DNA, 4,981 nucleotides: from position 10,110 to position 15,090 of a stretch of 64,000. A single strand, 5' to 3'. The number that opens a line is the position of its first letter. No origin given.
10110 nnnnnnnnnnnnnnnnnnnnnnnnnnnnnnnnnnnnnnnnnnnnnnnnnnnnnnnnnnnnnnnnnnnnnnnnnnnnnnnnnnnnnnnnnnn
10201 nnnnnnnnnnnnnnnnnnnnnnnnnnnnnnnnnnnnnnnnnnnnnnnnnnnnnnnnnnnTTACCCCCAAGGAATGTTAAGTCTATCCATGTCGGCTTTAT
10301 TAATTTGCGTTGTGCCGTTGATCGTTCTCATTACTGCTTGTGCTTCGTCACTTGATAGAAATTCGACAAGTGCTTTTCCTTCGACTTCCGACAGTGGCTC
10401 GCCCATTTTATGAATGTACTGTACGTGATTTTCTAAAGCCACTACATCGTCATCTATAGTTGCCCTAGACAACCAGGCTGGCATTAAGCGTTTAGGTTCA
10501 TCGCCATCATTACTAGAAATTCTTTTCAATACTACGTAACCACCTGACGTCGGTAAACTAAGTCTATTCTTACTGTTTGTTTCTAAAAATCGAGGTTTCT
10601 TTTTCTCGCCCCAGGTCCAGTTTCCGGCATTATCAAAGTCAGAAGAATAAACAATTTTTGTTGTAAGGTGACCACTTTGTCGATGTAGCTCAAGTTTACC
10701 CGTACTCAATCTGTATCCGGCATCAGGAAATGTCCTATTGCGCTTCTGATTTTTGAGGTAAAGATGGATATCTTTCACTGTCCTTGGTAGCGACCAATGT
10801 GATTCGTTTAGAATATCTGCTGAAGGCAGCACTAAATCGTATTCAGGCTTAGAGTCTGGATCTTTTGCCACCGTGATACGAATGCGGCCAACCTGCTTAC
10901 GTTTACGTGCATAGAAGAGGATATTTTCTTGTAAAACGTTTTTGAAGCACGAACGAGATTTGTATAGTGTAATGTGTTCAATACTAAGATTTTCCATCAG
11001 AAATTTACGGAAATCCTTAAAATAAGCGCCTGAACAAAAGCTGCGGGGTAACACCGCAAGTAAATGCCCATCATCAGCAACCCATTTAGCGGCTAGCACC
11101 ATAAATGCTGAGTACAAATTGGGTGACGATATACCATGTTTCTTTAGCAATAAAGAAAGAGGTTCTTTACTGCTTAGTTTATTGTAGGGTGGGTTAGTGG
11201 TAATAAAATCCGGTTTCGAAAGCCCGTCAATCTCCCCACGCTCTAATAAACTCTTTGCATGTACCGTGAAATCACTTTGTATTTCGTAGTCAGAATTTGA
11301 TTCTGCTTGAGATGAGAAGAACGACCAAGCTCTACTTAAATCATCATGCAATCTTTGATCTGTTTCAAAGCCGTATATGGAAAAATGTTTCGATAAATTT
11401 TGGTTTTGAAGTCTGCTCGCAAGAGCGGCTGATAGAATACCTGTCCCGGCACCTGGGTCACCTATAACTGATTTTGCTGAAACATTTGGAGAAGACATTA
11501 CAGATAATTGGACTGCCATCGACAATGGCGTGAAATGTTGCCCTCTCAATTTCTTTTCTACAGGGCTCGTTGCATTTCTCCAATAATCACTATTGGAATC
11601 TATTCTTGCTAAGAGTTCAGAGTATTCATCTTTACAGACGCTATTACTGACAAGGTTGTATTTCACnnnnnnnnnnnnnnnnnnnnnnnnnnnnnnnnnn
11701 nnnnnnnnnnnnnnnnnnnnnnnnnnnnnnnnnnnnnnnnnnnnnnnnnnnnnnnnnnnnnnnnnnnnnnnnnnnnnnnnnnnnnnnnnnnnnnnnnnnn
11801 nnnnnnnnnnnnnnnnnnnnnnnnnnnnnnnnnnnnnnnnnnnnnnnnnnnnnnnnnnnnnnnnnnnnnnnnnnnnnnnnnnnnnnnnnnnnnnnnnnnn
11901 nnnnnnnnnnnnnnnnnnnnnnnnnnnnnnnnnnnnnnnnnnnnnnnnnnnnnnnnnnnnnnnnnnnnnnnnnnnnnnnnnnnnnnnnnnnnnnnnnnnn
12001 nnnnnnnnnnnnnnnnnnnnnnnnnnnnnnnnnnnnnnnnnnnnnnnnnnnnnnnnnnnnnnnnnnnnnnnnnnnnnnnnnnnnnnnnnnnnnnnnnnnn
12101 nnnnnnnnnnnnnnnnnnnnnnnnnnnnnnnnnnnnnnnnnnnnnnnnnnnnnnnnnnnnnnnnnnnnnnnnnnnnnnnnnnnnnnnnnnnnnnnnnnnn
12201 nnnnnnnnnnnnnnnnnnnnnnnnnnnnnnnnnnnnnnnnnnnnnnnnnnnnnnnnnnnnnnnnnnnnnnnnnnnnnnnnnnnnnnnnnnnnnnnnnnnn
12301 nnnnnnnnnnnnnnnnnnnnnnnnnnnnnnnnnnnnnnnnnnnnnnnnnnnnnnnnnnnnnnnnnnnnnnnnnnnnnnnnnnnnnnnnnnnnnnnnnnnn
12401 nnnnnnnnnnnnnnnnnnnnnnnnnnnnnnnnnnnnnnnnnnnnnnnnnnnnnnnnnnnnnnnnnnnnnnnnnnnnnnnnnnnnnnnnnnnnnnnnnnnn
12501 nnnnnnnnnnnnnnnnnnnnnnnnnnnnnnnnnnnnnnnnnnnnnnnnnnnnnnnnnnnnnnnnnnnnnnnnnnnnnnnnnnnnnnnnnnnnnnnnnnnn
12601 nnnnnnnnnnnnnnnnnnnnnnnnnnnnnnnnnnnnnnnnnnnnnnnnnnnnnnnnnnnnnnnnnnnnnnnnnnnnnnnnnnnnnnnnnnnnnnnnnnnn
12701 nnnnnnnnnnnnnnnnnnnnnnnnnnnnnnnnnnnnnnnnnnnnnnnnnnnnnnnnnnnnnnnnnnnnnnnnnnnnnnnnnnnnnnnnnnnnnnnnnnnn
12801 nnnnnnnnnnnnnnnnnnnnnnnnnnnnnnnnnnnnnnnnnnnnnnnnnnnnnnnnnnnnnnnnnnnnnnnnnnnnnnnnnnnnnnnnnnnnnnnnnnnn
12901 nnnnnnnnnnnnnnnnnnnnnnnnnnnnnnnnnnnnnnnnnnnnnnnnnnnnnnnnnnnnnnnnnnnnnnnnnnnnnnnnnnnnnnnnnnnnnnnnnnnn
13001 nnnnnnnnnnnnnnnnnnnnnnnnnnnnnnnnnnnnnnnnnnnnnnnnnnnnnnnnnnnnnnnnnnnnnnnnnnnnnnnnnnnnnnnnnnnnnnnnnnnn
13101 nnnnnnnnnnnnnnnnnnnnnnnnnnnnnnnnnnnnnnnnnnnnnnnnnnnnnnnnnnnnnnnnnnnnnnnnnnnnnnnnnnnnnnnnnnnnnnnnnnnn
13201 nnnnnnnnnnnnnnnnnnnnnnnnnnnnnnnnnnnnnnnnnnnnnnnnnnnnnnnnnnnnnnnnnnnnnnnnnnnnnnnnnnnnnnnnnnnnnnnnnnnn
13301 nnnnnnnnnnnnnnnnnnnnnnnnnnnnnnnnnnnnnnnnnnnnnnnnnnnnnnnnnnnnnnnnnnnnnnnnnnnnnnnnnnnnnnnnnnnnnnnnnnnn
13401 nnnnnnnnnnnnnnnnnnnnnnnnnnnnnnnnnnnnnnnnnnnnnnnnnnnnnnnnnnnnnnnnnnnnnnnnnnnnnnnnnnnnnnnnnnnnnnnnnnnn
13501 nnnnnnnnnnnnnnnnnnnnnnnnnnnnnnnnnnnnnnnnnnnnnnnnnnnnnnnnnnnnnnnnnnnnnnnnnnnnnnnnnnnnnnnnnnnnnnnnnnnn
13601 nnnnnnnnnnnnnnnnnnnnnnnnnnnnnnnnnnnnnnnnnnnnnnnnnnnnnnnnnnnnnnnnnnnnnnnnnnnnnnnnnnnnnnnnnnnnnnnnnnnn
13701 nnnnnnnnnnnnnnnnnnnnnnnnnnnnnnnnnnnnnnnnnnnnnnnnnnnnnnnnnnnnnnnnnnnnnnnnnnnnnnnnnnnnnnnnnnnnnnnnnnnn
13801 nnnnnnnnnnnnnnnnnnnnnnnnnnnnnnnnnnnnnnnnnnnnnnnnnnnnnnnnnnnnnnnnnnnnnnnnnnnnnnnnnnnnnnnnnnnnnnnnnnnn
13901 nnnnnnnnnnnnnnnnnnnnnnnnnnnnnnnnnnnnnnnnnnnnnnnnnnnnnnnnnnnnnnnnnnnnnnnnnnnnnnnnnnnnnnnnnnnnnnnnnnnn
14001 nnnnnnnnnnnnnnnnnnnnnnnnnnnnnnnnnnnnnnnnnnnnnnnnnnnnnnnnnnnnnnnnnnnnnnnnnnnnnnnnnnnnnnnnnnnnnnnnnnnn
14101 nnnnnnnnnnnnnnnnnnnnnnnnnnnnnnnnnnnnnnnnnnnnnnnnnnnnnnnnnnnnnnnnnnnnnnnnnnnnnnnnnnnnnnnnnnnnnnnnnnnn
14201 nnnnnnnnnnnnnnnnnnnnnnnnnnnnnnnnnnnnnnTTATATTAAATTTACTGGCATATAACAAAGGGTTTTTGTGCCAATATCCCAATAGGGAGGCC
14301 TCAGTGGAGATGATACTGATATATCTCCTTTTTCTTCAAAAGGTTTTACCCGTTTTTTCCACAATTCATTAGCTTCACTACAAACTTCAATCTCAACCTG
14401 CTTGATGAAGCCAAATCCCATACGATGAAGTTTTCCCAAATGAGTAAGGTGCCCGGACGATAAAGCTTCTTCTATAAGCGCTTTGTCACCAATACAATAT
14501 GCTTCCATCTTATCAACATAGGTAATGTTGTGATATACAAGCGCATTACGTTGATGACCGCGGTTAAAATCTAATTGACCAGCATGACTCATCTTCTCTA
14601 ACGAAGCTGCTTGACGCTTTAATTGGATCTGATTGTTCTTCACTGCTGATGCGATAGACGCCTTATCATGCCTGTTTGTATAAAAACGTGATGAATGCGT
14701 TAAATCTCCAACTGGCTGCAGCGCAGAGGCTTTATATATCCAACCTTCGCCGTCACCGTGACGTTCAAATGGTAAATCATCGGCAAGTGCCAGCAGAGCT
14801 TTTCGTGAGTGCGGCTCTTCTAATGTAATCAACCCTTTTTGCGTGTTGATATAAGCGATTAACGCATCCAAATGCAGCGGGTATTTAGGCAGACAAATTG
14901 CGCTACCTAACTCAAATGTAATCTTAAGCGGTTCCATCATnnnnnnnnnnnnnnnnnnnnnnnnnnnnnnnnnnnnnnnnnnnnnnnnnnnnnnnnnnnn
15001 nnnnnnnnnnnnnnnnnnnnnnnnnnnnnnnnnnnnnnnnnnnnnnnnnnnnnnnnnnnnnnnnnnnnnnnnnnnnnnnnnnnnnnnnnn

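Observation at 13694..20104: Type IV-A CRISPR-Cas locus with divergently oriented dinG, I-F-like repeats and no adaptation genes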

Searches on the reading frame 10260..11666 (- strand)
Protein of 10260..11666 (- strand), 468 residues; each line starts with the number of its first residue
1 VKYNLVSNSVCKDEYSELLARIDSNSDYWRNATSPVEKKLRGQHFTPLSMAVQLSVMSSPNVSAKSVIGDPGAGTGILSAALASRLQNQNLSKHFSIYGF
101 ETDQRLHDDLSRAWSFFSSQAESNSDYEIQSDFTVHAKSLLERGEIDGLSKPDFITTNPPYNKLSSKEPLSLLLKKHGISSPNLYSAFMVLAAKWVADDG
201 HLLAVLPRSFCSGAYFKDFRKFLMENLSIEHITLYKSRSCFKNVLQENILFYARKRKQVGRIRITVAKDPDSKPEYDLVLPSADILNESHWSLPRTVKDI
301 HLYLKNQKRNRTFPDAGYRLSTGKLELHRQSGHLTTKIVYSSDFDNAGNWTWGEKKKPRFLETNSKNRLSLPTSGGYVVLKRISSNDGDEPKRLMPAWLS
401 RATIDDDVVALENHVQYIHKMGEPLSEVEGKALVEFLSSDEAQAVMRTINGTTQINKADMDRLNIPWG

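Call 6: search_protein_families(library=ncbifam, proteins=[window:10260-11666:-], max_evalue=0.01)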
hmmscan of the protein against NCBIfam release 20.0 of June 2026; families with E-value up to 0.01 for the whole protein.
window:10260-11666:- (468 aa): 4 families
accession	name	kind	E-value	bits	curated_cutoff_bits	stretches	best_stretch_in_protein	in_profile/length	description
TIGR02987.1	met_A_Alw26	exception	8.6e-14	51.2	353.5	2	165-315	155-306/523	Alw26I/Eco31I/Esp3I family type II restriction adenine-specific DNA-methyltransferase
NF033452.1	BREX_1_MTaseX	exception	7.4e-06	24.1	500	1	124-251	481-612/1210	BREX-1 system adenine-specific DNA-methyltransferase PglX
NF033455.1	BREX_6_MTaseX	exception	9.2e-05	20.1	900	1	153-252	556-654/1319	BREX-6 system adenine-specific DNA-methyltransferase PglX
TIGR03534.1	RF_mod_PrmC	equivalog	0.0086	15.5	199.1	0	65-168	89-173/253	peptide chain release factor N(5)-glutamine methyltransferase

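Call 7: search_protein_families(library=pfam, proteins=[window:10260-11666:-], max_evalue=0.01)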
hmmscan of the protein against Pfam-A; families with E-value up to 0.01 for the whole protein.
window:10260-11666:- (468 aa): 2 families
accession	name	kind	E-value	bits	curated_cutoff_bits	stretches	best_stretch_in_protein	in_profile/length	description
PF07669.17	Eco57I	-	4.9e-11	43.5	25.3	1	144-241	69-171/171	Eco57I restriction-modification methylase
PF02384.22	N6_Mtase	-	5.5e-11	42.8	20.4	1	35-261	19-240/311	N-6 DNA Methylase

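Call 8: search_protein_families(library=padloc, proteins=[window:10260-11666:-], max_evalue=0.01)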
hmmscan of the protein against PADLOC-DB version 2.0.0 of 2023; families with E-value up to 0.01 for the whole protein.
window:10260-11666:- (468 aa): 26 families (the best 25 are shown)
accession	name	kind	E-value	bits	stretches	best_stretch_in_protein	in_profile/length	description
PDLC03227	MTase_II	-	1.7e-76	256.1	1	20-466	6-457/494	Type II methyltransferase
PDLC03359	MTase_II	-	3.2e-42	142.7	2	36-271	29-271/840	Type II methyltransferase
PDLC03338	MTase_II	-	5.8e-40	135.6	1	41-466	129-569/604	Type II methyltransferase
PDLC03267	MTase_II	-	4.3e-16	56.9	1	36-275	8-238/539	Type II methyltransferase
PDLC04134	mad2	-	1.9e-15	54.7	1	37-258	266-448/492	mads_2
PDLC03335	MTase_II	-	3.2e-12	43.9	1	26-258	64-308/607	Type II methyltransferase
PDLC03248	MTase_II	-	7.7e-12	42.7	1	38-265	6-207/521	Type II methyltransferase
PDLC03237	MTase_II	-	7.5e-10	35.4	1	175-265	278-367/1036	Type II methyltransferase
PDLC03366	MTase_II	-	2.3e-09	34.5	1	37-307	18-277/568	Type II methyltransferase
PDLC03226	MTase_II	-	4.4e-09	33.5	1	36-258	11-238/579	Type II methyltransferase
PDLC03331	MTase_II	-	3.6e-07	27.3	1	26-236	15-207/541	Type II methyltransferase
PDLC03356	MTase_II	-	4e-06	23.9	1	24-250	93-299/545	Type II methyltransferase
PDLC03026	MTase_I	-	1.3e-05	22.5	1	38-258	139-359/487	Type I methyltransferase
PDLC03348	MTase_II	-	1.8e-05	21.5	1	83-258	278-455/727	Type II methyltransferase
PDLC03347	MTase_II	-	5.6e-05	20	1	153-236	94-182/488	Type II methyltransferase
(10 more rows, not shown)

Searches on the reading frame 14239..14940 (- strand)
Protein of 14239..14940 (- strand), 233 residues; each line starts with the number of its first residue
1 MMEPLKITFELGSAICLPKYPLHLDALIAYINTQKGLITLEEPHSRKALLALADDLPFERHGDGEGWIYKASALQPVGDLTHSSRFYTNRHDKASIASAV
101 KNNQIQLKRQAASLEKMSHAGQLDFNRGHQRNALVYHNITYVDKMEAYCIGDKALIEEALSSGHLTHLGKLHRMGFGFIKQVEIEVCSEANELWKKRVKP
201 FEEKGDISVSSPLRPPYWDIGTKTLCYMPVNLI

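Call 6: search_protein_families(library=ncbifam, proteins=[window:14239-14940:-], max_evalue=0.01)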
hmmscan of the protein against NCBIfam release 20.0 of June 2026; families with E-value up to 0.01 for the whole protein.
window:14239-14940:- (233 aa): 1 family
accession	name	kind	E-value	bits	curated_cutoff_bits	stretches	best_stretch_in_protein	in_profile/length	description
TIGR03116.2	cas5_csf3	equivalog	1.8e-62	210.9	140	1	3-227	1-221/223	type IV CRISPR-associated protein Csf3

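Call 7: search_protein_families(library=pfam, proteins=[window:14239-14940:-], max_evalue=0.01)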
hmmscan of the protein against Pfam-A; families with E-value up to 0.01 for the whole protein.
window:14239-14940:- (233 aa): 0 families

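Call 8: search_protein_families(library=padloc, proteins=[window:14239-14940:-], max_evalue=0.01)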
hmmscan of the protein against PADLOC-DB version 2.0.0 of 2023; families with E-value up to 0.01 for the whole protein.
window:14239-14940:- (233 aa): 6 families
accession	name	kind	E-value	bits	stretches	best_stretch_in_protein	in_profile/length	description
PDLC01005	typeIV_Cas5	-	5.9e-47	158.4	1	4-218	1-215/215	CRISPR type IV/AFERR-associated protein Csf3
PDLC01320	typeIV_Cas5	-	3.4e-44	149.1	1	4-218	1-199/199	CAS-IV-A; effector_G5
PDLC01727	typeIV_Cas5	-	2.3e-40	136.8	1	1-230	3-218/222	Csf3_0_IV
PDLC01498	typeIV_Cas5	-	9.7e-08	29.9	1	2-192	1-175/228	CAS-IV-A; effector_G5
PDLC01726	typeIV_Cas58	-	1.1e-06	25.8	1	100-231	75-214/479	Csf3-Csf1_0_IVE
PDLC01006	typeIV_Cas5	-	0.00068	17.3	1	111-194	99-182/235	Cas_effector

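Call 59: find_homologous_proteins(query=window:14239-14940:-, max_evalue=0.00001)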
Query window:14239-14940:- (233 aa): 17 proteins with E <= 0.00001 among 386 candidates.
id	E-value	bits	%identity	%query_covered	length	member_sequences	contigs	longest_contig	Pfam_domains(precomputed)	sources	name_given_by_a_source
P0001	9.8e-150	514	96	100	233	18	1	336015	PF27782.1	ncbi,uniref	ncbi:type IV CRISPR-associated protein Csf3 (plasmid) [Alteromonas macleodii]|uniref:type IV CRISPR-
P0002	2.0e-137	474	87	100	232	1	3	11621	PF27782.1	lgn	-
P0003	1.9e-124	432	79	100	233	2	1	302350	PF27782.1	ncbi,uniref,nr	ncbi:hypothetical protein BM526_19555 (plasmid) [Alteromonas mediterranea]|uniref:type IV CRISPR-ass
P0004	3.0e-106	372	69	100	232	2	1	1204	PF27782.1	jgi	jgi:CRISPR type IV-associated protein Csf3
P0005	1.3e-99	351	63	100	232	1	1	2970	PF27782.1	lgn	-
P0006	6.9e-85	302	59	100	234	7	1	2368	PF27782.1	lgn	-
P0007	1.5e-79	285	56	100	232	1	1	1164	PF27782.1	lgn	-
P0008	6.9e-79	283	55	100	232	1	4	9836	PF27782.1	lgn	-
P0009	3.6e-75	271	56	100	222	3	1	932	PF27782.1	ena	-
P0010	1.3e-73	265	52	100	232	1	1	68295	PF27782.1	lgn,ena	-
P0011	2.0e-71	258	55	93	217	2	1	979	PF27782.1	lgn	-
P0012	5.3e-58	214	48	100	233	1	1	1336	PF27782.1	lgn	-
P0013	5.3e-57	211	47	100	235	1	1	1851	PF27782.1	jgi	jgi:CRISPR type IV-associated protein Csf3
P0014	1.3e-47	180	41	99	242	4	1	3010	PF27782.1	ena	-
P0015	2.4e-40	157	41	98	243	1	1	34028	PF27782.1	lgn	-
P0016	6.6e-31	126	35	97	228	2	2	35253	PF27782.1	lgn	-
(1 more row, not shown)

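Call 60: find_encoding_contigs(protein=window:14239-14940:-, flank=6000, max_places=10)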
Protein window:14239-14940:- (233 aa): 23 contigs read that carry it; 2 places shown.
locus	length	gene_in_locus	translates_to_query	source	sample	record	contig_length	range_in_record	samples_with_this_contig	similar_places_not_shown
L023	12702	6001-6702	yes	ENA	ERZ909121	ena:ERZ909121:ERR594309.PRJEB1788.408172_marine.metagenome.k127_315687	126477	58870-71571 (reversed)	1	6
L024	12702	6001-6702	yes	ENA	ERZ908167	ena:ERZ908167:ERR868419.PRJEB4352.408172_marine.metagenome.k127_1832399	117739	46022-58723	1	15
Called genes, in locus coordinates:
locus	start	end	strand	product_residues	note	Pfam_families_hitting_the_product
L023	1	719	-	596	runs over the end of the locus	-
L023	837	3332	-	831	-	PF13307:Helicase_C_2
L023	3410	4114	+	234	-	PF28248:Cas6_csf5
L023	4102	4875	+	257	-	PF27781:Csf1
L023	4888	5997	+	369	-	PF03787:RAMPs (weak)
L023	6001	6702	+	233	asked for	PF27782:Csf3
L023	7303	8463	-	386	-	-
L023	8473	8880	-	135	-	-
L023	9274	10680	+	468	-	PF02384:N6_Mtase, PF07669:Eco57I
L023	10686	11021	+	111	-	PF19800:DUF6283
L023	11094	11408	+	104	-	-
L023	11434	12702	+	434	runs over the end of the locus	-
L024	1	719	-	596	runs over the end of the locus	-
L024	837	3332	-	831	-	PF13307:Helicase_C_2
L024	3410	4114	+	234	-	PF28248:Cas6_csf5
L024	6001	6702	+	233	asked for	PF27782:Csf3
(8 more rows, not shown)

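Call 61: find_encoding_contigs(protein=P0002, flank=6000, max_places=6)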
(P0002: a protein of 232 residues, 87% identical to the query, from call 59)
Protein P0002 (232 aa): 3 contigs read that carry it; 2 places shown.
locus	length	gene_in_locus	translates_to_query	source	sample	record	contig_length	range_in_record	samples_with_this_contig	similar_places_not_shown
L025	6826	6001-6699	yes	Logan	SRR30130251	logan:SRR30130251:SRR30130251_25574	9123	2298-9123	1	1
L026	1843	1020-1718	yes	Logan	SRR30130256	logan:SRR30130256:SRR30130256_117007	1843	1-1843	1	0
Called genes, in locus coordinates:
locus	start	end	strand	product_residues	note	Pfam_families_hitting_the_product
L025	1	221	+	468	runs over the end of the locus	PF02384:N6_Mtase, PF07669:Eco57I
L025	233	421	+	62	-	-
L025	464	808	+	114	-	PF19800:DUF6283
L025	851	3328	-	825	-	PF13307:Helicase_C_2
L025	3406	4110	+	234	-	PF28248:Cas6_csf5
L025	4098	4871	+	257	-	PF27781:Csf1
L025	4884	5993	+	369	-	PF03787:RAMPs (weak)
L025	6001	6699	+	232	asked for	PF27782:Csf3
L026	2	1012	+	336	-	?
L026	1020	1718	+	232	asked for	PF27782:Csf3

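Call 62: find_encoding_contigs(protein=P0010, flank=8000, max_places=4)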
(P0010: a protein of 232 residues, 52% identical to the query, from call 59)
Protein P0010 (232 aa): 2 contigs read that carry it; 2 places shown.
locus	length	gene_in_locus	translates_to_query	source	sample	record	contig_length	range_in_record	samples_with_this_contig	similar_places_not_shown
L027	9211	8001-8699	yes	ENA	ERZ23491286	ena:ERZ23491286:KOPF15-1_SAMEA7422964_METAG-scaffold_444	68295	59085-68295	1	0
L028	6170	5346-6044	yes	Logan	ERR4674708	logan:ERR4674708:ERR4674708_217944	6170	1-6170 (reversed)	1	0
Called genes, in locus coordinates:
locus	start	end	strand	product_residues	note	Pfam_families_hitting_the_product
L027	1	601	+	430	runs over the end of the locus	-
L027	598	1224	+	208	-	PF02563:Poly_export, PF10531:SLBB (weak), PF22461:SLBB_2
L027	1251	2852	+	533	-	-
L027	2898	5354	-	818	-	PF13307:Helicase_C_2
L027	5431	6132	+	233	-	PF28248:Cas6_csf5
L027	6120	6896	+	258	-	PF27781:Csf1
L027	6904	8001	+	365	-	-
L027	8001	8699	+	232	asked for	PF27782:Csf3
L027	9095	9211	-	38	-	?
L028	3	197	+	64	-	?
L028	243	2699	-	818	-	PF13307:Helicase_C_2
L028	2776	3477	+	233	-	PF28248:Cas6_csf5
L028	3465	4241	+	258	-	PF27781:Csf1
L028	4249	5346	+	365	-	-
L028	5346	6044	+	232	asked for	PF27782:Csf3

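Call 86: find_encoding_contigs(protein=P0008, flank=8000, max_places=4)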
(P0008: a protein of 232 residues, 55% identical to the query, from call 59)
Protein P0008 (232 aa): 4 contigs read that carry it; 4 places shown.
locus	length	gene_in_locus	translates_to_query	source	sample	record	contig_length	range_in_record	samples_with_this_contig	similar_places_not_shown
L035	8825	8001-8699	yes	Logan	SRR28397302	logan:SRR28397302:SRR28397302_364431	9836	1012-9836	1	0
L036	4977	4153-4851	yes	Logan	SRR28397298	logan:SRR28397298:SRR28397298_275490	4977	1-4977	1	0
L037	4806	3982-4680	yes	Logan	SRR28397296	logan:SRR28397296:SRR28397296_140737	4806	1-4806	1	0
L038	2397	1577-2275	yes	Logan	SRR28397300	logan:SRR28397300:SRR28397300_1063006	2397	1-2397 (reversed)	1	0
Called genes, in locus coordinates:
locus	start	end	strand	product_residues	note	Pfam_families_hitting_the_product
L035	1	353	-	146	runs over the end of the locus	-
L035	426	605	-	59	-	-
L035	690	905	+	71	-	-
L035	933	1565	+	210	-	PF27025:DUF8336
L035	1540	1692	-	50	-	-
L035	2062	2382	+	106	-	-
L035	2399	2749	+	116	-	-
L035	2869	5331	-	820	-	PF13307:Helicase_C_2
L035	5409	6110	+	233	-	PF28248:Cas6_csf5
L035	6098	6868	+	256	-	PF27781:Csf1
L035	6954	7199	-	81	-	-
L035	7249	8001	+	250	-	-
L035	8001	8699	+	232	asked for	PF27782:Csf3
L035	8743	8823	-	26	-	?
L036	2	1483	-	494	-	?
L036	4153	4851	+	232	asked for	PF27782:Csf3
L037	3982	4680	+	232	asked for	PF27782:Csf3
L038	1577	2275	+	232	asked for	PF27782:Csf3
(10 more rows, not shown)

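Call 87: find_encoding_contigs(protein=P0015, flank=10000, max_places=3)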
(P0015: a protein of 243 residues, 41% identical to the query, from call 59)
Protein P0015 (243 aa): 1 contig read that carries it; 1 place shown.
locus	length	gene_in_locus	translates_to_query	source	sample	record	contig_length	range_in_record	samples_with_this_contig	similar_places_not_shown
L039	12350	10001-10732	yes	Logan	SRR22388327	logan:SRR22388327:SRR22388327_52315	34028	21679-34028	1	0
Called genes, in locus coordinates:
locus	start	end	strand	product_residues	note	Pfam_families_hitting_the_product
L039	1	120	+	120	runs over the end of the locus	-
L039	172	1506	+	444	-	PF26125:AcrVA2-like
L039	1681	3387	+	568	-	PF18974:DUF5710, PF13742:tRNA_anti_2, PF02601:Exonuc_VII_L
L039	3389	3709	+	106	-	-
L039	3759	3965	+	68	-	-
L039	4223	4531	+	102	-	-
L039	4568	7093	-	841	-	PF00270:DEAD, PF04851:ResIII (faint), PF13307:Helicase_C_2 (weak)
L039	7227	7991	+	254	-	PF28248:Cas6_csf5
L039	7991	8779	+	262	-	PF27781:Csf1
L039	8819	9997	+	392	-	-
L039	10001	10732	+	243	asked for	PF27782:Csf3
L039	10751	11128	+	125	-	-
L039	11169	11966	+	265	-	PF01867:Cas_Cas1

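Call 88: find_encoding_contigs(protein=P0016, flank=10000, max_places=3)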
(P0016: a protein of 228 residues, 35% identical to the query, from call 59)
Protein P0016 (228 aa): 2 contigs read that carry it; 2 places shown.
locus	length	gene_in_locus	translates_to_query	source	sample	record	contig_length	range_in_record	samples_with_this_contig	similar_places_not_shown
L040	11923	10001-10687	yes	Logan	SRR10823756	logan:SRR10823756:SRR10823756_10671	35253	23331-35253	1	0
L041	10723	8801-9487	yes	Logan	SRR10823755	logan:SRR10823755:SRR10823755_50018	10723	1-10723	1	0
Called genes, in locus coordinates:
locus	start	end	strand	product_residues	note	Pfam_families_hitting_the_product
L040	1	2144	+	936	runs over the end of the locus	PF02534:T4SS-DNA_transf (faint), PF10412:TrwB_AAD_bind (faint), PF12696:TraG-D_C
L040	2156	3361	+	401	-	-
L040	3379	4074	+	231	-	-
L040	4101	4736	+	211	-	-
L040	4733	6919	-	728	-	PF00270:DEAD (faint), PF04851:ResIII (faint), PF13307:Helicase_C_2 (faint)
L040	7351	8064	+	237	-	PF28248:Cas6_csf5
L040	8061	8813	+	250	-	PF27781:Csf1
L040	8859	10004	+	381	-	-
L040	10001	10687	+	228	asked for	PF27782:Csf3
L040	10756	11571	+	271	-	PF01867:Cas_Cas1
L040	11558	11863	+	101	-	PF09707:Cas_Cas2CT1978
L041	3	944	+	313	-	?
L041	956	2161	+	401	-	-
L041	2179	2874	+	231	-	-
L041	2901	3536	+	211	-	-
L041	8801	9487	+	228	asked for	PF27782:Csf3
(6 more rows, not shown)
